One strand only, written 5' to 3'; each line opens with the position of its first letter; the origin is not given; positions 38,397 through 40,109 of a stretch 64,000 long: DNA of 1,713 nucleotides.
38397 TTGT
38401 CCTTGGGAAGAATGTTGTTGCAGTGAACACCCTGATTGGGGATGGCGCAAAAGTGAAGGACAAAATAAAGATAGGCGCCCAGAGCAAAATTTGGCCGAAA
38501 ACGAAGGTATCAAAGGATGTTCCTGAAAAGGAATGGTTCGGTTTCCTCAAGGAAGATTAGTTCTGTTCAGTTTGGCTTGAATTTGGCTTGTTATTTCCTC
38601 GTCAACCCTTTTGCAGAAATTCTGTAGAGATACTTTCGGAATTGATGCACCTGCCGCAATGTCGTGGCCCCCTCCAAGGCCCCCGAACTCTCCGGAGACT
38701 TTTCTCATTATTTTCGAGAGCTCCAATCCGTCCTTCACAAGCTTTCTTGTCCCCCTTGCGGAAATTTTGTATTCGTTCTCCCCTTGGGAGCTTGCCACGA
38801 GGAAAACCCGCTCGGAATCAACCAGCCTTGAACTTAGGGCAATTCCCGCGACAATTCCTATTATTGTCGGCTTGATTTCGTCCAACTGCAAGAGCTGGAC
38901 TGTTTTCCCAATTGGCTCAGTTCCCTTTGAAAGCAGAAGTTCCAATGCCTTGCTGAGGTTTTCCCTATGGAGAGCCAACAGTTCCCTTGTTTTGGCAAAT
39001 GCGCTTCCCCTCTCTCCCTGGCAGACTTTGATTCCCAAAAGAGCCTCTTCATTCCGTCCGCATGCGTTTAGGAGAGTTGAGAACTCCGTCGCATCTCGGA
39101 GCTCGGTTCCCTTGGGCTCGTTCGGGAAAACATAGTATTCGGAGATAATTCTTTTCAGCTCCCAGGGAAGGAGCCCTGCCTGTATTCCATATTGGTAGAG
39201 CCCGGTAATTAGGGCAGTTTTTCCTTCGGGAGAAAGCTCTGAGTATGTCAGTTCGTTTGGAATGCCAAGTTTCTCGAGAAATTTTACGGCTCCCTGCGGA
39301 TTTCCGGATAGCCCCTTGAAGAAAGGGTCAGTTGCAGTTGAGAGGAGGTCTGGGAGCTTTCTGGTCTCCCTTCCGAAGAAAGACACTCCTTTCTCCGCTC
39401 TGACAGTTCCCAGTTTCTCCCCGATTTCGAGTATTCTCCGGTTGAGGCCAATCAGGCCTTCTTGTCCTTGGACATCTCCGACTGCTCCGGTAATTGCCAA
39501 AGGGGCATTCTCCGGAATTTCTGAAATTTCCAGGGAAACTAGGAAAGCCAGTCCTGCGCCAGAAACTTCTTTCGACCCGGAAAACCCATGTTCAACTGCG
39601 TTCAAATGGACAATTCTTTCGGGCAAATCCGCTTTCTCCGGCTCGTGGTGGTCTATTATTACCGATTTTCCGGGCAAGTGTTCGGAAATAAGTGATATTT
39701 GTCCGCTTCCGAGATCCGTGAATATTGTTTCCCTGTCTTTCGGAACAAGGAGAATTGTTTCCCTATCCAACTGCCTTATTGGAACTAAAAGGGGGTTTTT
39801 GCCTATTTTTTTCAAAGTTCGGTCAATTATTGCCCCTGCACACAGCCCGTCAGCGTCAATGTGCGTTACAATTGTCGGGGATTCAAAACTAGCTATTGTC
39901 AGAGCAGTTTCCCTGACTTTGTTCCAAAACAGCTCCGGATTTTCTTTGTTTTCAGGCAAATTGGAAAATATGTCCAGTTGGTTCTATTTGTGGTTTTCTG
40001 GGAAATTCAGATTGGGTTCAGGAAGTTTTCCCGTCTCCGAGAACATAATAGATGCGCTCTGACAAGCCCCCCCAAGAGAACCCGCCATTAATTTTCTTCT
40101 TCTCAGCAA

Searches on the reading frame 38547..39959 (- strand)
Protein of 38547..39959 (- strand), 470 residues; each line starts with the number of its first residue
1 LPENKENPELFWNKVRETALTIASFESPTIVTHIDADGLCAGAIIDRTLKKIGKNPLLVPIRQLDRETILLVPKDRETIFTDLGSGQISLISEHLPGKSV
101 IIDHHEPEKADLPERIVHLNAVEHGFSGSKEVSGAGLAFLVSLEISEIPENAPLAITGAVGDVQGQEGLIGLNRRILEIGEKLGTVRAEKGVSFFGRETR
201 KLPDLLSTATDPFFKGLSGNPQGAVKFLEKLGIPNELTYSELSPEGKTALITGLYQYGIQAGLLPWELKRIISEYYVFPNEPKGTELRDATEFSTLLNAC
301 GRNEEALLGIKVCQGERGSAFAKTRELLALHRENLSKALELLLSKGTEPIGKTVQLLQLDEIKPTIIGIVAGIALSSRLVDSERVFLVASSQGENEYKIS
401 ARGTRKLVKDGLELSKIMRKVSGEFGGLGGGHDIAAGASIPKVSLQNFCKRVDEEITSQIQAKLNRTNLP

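Call 3: search_protein_families(library=pfam, proteins=[window:38547-39959:-], max_evalue=1)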
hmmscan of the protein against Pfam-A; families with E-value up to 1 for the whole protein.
window:38547-39959:- (470 aa): 3 families
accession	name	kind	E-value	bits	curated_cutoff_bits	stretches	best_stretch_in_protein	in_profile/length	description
PF02272.25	DHHA1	-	4.8e-14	53.1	25.9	1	354-456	4-100/102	DHHA1 domain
PF21763.2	DHH_CID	-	1e-11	45.5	27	1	194-271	1-83/84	DHH-CID domain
PF01368.27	DHH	-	5.5e-08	33.6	28.1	1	30-141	4-101/125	DHH family, N-terminal domain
